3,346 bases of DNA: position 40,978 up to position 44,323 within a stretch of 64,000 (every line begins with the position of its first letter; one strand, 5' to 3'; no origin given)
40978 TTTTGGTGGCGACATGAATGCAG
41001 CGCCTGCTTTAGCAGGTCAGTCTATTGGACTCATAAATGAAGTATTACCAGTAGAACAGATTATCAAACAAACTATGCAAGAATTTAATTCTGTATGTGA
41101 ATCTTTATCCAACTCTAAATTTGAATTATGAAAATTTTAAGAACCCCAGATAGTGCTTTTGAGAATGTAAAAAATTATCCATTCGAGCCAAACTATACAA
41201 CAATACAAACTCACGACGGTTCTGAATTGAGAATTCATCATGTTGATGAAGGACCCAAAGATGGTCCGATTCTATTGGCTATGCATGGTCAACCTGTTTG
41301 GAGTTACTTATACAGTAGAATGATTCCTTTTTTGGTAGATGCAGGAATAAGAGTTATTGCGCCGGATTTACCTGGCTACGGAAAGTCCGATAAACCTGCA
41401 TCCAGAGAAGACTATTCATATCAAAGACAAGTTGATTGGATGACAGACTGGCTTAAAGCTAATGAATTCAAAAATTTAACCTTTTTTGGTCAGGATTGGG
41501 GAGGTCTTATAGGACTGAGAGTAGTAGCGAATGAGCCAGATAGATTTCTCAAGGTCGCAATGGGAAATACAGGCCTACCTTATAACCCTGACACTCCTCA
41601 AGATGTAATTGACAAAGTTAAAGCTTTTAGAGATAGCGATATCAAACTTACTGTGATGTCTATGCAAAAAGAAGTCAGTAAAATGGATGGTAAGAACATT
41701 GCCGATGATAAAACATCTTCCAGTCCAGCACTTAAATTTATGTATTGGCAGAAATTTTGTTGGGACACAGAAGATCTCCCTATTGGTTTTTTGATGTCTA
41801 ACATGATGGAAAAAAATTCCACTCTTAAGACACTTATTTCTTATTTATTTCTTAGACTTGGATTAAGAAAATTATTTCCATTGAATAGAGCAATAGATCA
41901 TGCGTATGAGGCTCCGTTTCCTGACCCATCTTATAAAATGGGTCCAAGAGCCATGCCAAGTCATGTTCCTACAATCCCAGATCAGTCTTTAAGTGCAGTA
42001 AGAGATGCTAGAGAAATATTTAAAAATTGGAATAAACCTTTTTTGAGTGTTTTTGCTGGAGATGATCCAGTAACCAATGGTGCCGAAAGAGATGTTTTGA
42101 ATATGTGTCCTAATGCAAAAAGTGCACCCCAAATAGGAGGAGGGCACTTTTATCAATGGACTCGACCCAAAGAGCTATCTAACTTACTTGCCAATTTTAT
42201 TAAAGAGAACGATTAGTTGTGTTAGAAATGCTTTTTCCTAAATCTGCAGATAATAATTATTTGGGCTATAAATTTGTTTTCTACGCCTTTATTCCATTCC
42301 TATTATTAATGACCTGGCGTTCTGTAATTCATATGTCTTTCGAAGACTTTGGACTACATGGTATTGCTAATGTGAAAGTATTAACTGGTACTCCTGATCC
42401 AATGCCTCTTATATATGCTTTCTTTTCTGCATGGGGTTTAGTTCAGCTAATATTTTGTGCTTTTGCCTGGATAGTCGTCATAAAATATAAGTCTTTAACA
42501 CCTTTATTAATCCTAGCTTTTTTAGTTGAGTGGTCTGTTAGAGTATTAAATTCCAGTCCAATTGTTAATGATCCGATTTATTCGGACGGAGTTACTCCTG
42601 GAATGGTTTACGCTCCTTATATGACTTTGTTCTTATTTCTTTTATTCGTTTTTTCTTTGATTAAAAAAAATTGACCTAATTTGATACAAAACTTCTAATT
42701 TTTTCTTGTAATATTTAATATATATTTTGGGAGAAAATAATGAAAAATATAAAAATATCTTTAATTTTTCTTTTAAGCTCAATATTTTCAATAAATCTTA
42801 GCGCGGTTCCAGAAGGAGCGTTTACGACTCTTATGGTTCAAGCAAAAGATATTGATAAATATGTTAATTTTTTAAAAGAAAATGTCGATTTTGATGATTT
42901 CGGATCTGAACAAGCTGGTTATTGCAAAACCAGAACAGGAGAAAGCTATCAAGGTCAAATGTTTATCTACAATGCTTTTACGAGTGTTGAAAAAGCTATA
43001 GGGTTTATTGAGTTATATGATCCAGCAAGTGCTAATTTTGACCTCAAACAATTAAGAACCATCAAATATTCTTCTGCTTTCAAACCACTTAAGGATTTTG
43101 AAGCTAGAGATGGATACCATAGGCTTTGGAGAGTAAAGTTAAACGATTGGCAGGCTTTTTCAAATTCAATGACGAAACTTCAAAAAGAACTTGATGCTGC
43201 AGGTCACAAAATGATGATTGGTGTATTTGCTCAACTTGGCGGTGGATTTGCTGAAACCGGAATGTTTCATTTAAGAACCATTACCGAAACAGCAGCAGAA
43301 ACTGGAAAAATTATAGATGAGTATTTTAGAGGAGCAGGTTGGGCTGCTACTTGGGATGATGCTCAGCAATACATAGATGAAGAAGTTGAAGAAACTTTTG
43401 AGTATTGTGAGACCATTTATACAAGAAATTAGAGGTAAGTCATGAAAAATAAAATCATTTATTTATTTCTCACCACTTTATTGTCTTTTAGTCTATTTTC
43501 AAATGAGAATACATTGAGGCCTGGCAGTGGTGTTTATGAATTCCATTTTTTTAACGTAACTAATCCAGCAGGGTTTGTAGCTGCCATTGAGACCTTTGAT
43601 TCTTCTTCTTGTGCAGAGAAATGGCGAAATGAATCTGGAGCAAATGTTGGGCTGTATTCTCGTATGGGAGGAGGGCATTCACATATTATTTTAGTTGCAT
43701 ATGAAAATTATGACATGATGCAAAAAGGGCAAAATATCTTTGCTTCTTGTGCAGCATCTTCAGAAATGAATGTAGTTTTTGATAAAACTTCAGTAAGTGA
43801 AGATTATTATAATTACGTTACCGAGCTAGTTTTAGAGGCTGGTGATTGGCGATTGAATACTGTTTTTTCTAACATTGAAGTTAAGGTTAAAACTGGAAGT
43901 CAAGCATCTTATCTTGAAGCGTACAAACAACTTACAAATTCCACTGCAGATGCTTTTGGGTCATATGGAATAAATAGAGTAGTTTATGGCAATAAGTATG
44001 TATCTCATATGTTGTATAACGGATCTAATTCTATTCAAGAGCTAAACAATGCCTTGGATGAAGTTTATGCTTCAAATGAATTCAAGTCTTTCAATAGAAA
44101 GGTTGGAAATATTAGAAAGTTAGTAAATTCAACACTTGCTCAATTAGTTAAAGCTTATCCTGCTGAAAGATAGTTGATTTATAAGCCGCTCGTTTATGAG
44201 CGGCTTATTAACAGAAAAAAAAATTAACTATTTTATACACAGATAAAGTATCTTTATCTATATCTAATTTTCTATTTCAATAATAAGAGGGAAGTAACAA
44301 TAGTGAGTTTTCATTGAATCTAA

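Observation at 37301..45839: TetR-linked cluster with three haloalkane-dehalogenase-family genes (two HLD-I, one HLD-II), a GST-like protein, an NMO flavoenzyme and five unknown envelope proteins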

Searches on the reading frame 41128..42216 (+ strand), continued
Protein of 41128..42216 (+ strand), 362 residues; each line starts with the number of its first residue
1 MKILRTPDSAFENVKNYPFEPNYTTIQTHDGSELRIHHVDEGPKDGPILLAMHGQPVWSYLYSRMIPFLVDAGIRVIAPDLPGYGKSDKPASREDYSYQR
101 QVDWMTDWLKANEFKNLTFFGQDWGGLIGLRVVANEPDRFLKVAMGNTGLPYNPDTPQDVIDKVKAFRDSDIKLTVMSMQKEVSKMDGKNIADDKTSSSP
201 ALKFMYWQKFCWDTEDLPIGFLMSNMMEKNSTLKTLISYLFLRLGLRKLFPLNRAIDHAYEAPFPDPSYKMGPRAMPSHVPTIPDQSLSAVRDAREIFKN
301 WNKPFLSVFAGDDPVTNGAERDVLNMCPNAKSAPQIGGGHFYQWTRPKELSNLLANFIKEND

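Call 62: find_encoding_contigs(protein=P0024, flank=7000, max_places=3)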
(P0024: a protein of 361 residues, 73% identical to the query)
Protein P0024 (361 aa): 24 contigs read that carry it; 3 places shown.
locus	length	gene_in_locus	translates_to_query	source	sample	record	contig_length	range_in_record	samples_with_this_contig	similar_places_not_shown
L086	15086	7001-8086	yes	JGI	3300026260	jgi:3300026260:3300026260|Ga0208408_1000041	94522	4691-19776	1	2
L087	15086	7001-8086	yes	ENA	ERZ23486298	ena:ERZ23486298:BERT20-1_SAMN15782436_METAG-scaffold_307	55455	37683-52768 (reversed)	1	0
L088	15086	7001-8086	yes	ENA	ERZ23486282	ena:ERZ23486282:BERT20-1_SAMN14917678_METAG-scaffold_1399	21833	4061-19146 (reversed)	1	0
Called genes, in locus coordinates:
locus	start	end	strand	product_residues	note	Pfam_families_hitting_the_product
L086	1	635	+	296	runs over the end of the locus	PF12146:Hydrolase_4 (weak), PF00561:Abhydrolase_1, PF12697:Abhydrolase_6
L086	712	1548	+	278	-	-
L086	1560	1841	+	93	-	PF00708:Acylphosphatase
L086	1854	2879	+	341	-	PF10340:Say1_Mug180 (weak), PF20434:BD-FAE, PF07859:Abhydrolase_3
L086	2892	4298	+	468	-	PF00749:tRNA-synt_1c, PF19269:Anticodon_2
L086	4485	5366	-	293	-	PF00487:FA_desaturase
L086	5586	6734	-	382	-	PF05940:NnrS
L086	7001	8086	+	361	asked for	PF12146:Hydrolase_4 (weak), PF00561:Abhydrolase_1, PF12697:Abhydrolase_6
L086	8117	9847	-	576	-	PF07969:Amidohydro_3, PF01979:Amidohydro_1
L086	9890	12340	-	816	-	PF13628:DUF4142 (faint), PF03713:DUF305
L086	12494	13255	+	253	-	PF00106:adh_short, PF08659:KR, PF13561:adh_short_C2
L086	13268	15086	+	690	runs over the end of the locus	PF02129:Peptidase_S15, PF00326:Peptidase_S9 (faint), PF00561:Abhydrolase_1, PF12146:Hydrolase_4, PF12697:Abhydrolase_6 (faint), PF08530:PepX_C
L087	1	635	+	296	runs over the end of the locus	PF12146:Hydrolase_4 (weak), PF00561:Abhydrolase_1, PF12697:Abhydrolase_6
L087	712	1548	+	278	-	-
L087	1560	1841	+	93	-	PF00708:Acylphosphatase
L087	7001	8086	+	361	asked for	PF12146:Hydrolase_4 (weak), PF00561:Abhydrolase_1, PF12697:Abhydrolase_6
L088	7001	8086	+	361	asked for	PF12146:Hydrolase_4 (weak), PF00561:Abhydrolase_1, PF12697:Abhydrolase_6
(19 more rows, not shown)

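Call 77: search_protein_families(library=pfam, proteins=[L053:3472-4353:+, L053:4369-4686:+, L053:4706-5347:+, L053:5373-5777:+, L014:13593-14012:+, L014:13981-14970:+, L014:15507-16508:-, L014:16954-17841:+, L014:17834-19405:+, L014:11553-12614:+], max_evalue=0.001)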
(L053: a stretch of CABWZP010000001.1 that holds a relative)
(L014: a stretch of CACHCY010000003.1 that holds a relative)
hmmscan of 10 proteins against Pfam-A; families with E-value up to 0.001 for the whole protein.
L053:3472-4353:+ (293 aa): 2 families
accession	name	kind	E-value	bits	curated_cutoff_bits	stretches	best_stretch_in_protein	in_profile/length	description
PF00561.26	Abhydrolase_1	-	5.2e-25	88.9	25.8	1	30-154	2-123/245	alpha/beta hydrolase fold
PF12697.13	Abhydrolase_6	-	9.7e-08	33.4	26.3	1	31-164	1-121/217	Alpha/beta hydrolase family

L053:4369-4686:+ (105 aa): 1 family
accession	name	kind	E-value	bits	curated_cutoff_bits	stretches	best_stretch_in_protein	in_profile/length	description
PF07045.17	DUF1330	-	2e-22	79.8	23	1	6-95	2-89/94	Domain of unknown function (DUF1330)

L053:4706-5347:+ (213 aa): 2 families
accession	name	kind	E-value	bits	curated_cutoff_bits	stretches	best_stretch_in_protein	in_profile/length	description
PF13489.12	Methyltransf_23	-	6e-26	91.6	27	1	62-197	11-161/164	Methyltransferase domain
PF08242.18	Methyltransf_12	-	5.5e-05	24.3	30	0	117-153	64-98/98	Methyltransferase domain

L053:5373-5777:+ (134 aa): 1 family
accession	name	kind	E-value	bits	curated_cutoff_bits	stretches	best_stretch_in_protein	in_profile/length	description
PF00903.31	Glyoxalase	-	0.00016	22.4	20.6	1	3-127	3-120/121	Glyoxalase/Bleomycin resistance protein/Dioxygenase superfamily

L014:13593-14012:+ (139 aa): 1 family
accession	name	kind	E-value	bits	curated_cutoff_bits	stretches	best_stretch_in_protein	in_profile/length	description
PF07045.17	DUF1330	-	0.00021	22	23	1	47-128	9-88/94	Domain of unknown function (DUF1330)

L014:13981-14970:+ (329 aa): 0 families

L014:15507-16508:- (333 aa): 1 family
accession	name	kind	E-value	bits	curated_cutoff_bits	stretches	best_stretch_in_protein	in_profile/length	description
PF09423.15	PhoD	-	3.5e-18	66.3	27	1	34-281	11-294/343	PhoD-like phosphatase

L014:16954-17841:+ (295 aa): 2 families
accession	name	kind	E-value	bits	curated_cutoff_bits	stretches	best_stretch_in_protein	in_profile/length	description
PF00561.26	Abhydrolase_1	-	1e-23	84.7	25.8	1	33-278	2-243/245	alpha/beta hydrolase fold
PF12697.13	Abhydrolase_6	-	2.4e-11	45.1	26.3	1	34-282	1-213/217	Alpha/beta hydrolase family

L014:17834-19405:+ (523 aa): 2 families
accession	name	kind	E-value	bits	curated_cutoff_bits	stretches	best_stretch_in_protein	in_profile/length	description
PF00884.28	Sulfatase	-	2.3e-60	204.9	25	1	25-344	1-300/301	Sulfatase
PF01663.27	Phosphodiest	-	8.9e-07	29.2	23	1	28-271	2-220/342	Type I phosphodiesterase / nucleotide pyrophosphatase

L014:11553-12614:+ (353 aa): 3 families
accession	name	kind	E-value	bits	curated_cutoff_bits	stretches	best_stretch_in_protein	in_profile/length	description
PF12706.13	Lactamase_B_2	-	9.3e-13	48.7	27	1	102-304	27-199/200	Beta-lactamase superfamily domain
PF00753.33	Lactamase_B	-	5.1e-12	46.6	22.7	1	71-246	5-162/196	Metallo-beta-lactamase superfamily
PF23023.1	Anti-Pycsar_Apyc1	-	3.3e-05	23.9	50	0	76-125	24-73/250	Anti-Pycsar protein Apyc1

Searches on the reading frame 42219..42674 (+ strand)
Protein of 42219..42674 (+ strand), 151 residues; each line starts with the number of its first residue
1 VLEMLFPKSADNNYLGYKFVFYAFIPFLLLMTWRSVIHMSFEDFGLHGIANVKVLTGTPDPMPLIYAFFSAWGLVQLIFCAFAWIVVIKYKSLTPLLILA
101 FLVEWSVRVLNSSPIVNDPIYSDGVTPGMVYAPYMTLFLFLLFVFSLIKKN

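Call 3: search_protein_families(library=pfam, proteins=[window:42219-42674:+], max_evalue=0.01)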
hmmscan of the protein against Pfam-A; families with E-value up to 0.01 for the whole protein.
window:42219-42674:+ (151 aa): 0 families

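Call 4: search_protein_families(library=ncbifam, proteins=[window:42219-42674:+], max_evalue=0.01)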
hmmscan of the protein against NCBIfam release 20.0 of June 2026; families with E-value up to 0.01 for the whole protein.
window:42219-42674:+ (151 aa): 0 families

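Call 31: find_homologous_proteins(query=window:42219-42674:+, max_evalue=0.001)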
Query window:42219-42674:+ (151 aa): 186 proteins with E <= 0.001 among 230 candidates; the best 120 are listed.
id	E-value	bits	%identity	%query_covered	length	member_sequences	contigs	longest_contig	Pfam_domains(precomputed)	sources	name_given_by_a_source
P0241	3.4e-88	311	93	100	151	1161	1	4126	-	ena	-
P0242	2.8e-86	305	89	100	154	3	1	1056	-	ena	-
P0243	3.6e-86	305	89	100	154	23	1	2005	-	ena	-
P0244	9.2e-86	303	88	100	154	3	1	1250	-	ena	-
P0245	1.1e-84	300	87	100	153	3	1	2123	-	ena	-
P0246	6.7e-84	297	86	100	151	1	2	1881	-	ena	-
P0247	4.1e-83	295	94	98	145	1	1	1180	-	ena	-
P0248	7.9e-83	294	85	100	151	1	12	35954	-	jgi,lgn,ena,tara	tara:strand:+ start:1330 stop:1785 length:456 start_codon:yes stop_codon:yes gene_type:complete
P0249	1.1e-82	293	85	100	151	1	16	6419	-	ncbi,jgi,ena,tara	tara:strand:- start:724 stop:1179 length:456 start_codon:yes stop_codon:yes gene_type:complete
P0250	1.4e-82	293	85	100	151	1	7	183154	-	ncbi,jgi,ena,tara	tara:strand:+ start:24423 stop:24878 length:456 start_codon:yes stop_codon:yes gene_type:complete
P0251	1.5e-82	293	86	100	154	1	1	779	-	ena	-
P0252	1.6e-82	293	85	100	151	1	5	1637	-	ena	-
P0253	1.7e-82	293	85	100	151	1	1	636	-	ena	-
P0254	2.2e-82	292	84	100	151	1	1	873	-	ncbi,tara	tara:strand:+ start:243 stop:698 length:456 start_codon:yes stop_codon:yes gene_type:complete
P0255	2.4e-82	292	87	100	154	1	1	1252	-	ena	-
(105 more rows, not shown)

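Call 45: predict_structure(alignment_id=A2)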
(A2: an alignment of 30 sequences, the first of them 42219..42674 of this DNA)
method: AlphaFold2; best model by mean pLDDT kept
length: 151 residues; sequences in the alignment: 30
mean_pLDDT: 74.1   pTM: 0.73
mean pLDDT of the five models: 74.1, 66.5, 63.4, 61.8, 60.7
residues with pLDDT >= 90: 44; 70-90: 49; 50-70: 34; < 50: 24
segments of 3 or more residues with pLDDT < 50: 42-54, 61-70
pLDDT, mean of each block of 10 residues (from residue 1): 74 87 91 73 44 50 48 77 91 92 87 58 59 90 90 57
secondary structure, 60 per line:
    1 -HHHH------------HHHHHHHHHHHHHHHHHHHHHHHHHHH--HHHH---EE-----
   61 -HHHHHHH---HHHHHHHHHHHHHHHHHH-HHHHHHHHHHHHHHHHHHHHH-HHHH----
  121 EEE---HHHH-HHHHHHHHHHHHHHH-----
elements in order: H2-5 H18-44 H47-50 H62-68 H72-89 H91-111 H113-116 E121-123 H127-130 H132-146

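Call 51: fold_search(model_id=the predicted structure, library=pdb)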
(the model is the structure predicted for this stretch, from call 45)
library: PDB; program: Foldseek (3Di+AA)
matches with E <= 10: 39; with E <= 0.001: 0
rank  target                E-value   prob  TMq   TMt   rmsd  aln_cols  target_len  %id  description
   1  6wvi                  1.1e+00  0.20  0.37  0.17   7.6       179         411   13  VKOR-like from Takifugu rubripes (released 2020-11-11)
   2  6oqr_a                2.8e+00  0.05  0.20  0.13  15.9       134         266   14  E. coli ATP Synthase ADP State 1a (released 2020-06-03)
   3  5vku_o                3.7e+00  0.04  0.24  0.13  18.0       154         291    8  An atomic structure of the human cytomegalovirus (HCMV) capsid with its securing layer of pp150 tegument protein (released 2017-06-28)
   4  6r80                  3.9e+00  0.05  0.20  0.14  15.4        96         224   10  Structure of AFF4 C-terminal homology domain (released 2019-06-12)
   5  1x91                  4.1e+00  0.21  0.44  0.45   4.8       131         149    9  Crystal structure of mutant form A of a pectin methylesterase inhibitor from Arabidopsis (released 2004-12-28)
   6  6wv8                  4.3e+00  0.11  0.45  0.21   9.2       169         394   14  Takifugu rubripes VKOR-like C138S mutant with vitamin K1 (released 2020-11-11)
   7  1buy                  4.3e+00  0.06  0.27  0.25  10.0       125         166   13  HUMAN ERYTHROPOIETIN, NMR MINIMIZED AVERAGE STRUCTURE (released 1999-09-10)
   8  8sg4                  4.6e+00  0.15  0.48  0.07   6.3       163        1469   10  E1435Q Ycf1 mutant in dephosphorylated state (released 2024-03-06)
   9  1x8z_A                4.8e+00  0.18  0.44  0.44   4.9       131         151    9  Crystal structure of a pectin methylesterase inhibitor from Arabidopsis thaliana (released 2004-12-28)
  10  5y8t_A                4.8e+00  0.14  0.33  0.31  11.1       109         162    8  Crystal structure of Bacillus subtilis PadR in complex with p-coumaric acid (released 2017-11-29)
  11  8sq0_A                4.8e+00  0.07  0.36  0.07   8.8       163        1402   12  Cleaved Ycf1p Dimer in the IFwide-beta conformation (released 2024-05-08)
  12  7vcf_W                5.1e+00  0.03  0.22  0.20  14.2       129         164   13  Cryo-EM structure of Chlamydomonas TOC-TIC supercomplex (released 2022-11-30)
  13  5x11_E                5.4e+00  0.08  0.31  0.26  13.6       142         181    9  Crystal structure of Bacillus subtilis PadR in complex with operator DNA (released 2017-11-22)
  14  8f29_X                5.4e+00  0.05  0.26  0.19  20.1       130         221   13  Yeast ATP synthase in conformation-1 at pH 6 (released 2024-02-07)
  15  7b00_A                5.7e+00  0.06  0.27  0.11  12.4        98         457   14  Human LAT2-4F2hc complex in the apo-state (released 2021-10-27)
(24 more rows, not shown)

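Call 64: search_protein_families(library=pfam, proteins=[window:42219-42674:+], max_evalue=5)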
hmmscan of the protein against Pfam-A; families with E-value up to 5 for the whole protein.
window:42219-42674:+ (151 aa): 0 families

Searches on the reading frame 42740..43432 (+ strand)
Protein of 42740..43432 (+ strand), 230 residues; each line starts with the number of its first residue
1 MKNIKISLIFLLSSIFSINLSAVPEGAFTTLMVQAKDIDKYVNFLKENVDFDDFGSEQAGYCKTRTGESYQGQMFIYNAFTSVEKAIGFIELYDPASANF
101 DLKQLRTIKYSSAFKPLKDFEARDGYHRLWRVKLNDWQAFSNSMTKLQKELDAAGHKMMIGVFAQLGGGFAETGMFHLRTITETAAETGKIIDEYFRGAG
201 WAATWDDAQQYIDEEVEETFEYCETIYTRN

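Call 3: search_protein_families(library=pfam, proteins=[window:42740-43432:+], max_evalue=0.01)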
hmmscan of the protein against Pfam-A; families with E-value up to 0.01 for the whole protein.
window:42740-43432:+ (230 aa): 0 families

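Call 4: search_protein_families(library=ncbifam, proteins=[window:42740-43432:+], max_evalue=0.01)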
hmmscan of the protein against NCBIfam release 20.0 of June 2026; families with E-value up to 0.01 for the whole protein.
window:42740-43432:+ (230 aa): 0 families

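Call 64: search_protein_families(library=pfam, proteins=[window:42740-43432:+], max_evalue=5)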
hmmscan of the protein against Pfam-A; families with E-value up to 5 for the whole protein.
window:42740-43432:+ (230 aa): 0 families

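Call 65: search_solved_structures(query=window:42740-43432:+, max_evalue=10)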
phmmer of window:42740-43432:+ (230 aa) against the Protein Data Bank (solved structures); distinct sequences matched with E-value up to 10: 2.
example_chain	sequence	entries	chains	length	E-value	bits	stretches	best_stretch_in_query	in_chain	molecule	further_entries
5i10_A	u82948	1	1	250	0.8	12.6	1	120-191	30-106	Probable O-methyltransferase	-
4cdz_A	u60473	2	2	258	0.86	12.5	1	120-191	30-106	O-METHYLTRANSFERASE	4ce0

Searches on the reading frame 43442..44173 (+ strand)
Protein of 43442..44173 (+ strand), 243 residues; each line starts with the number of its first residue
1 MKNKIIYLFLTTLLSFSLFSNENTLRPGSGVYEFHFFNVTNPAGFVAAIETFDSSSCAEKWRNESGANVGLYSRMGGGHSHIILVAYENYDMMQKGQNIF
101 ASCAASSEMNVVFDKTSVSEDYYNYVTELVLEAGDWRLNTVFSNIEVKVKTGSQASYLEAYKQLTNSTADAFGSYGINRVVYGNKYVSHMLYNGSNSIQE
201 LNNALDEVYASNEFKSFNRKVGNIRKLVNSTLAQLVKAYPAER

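Call 3: search_protein_families(library=pfam, proteins=[window:43442-44173:+], max_evalue=0.01)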
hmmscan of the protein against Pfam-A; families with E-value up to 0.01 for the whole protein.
window:43442-44173:+ (243 aa): 0 families

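Call 4: search_protein_families(library=ncbifam, proteins=[window:43442-44173:+], max_evalue=0.01)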
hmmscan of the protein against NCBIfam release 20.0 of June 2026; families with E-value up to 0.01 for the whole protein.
window:43442-44173:+ (243 aa): 0 families

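Call 64: search_protein_families(library=pfam, proteins=[window:43442-44173:+], max_evalue=5)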
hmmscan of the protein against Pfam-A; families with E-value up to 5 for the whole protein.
window:43442-44173:+ (243 aa): 1 family
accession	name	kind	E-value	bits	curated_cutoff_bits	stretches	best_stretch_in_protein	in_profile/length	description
PF15003.11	HAUS2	-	0.015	15.5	27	1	184-239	123-178/191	HAUS augmin-like complex subunit 2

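Call 66: search_solved_structures(query=window:43442-44173:+, max_evalue=10)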
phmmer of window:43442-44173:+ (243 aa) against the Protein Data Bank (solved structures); distinct sequences matched with E-value up to 10: 1.
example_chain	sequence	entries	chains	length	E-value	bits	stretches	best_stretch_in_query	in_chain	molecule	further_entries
9cck_A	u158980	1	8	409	0.29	14.2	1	29-125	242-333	Copper-containing nitrite reductase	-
